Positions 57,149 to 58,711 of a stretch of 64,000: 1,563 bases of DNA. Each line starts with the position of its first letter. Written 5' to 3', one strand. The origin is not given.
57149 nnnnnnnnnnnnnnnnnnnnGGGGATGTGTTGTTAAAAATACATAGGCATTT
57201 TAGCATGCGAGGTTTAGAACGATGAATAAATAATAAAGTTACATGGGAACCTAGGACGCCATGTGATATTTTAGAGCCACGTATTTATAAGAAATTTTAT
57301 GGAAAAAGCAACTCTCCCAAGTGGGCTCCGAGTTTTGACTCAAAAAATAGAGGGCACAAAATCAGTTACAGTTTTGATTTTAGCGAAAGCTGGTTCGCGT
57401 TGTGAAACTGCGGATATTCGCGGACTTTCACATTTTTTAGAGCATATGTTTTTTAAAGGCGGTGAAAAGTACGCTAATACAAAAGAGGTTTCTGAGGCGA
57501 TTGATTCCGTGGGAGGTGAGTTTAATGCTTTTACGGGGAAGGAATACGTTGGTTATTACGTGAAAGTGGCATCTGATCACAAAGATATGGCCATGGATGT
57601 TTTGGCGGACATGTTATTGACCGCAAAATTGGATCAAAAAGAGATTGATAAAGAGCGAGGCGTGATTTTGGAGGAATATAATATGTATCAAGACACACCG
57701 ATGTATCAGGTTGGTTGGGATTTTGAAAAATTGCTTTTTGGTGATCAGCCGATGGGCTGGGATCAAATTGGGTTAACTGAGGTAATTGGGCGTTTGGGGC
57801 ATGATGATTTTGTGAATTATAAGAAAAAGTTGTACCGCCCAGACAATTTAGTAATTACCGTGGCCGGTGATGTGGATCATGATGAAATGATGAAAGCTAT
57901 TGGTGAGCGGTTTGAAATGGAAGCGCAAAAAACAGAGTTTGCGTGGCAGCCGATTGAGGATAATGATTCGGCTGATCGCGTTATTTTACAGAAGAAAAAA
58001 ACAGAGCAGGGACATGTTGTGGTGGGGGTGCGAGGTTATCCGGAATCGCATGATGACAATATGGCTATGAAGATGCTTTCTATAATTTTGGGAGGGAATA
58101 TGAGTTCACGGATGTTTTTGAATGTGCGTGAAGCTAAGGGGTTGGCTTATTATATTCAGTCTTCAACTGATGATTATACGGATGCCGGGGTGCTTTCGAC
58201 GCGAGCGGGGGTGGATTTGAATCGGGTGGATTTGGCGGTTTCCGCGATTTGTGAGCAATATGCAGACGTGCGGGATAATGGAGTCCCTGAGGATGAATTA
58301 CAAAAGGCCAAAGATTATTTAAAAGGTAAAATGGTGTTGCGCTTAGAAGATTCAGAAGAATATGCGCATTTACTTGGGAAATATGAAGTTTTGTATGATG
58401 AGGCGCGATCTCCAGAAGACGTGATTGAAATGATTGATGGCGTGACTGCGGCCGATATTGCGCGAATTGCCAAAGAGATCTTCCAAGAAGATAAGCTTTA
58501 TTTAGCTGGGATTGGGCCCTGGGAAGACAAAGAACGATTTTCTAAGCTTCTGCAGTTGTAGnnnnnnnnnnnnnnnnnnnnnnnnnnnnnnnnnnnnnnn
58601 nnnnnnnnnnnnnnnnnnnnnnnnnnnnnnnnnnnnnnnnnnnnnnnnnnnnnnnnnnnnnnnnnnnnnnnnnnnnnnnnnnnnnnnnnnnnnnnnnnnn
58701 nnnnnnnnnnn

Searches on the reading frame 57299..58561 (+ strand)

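Call 103: search_protein_families(library=pfam, proteins=[window:57299-58561:+], max_evalue=0.00001)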
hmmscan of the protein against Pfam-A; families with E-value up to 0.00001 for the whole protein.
window:57299-58561:+ (420 aa): 2 families
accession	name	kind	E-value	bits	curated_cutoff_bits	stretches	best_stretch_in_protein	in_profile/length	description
PF05193.26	Peptidase_M16_C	-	4.4e-38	131.4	23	1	168-340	4-180/181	Peptidase M16 inactive domain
PF00675.25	Peptidase_M16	-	7.6e-34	117.2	22.3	1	11-134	1-123/149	Insulinase (Peptidase family M16)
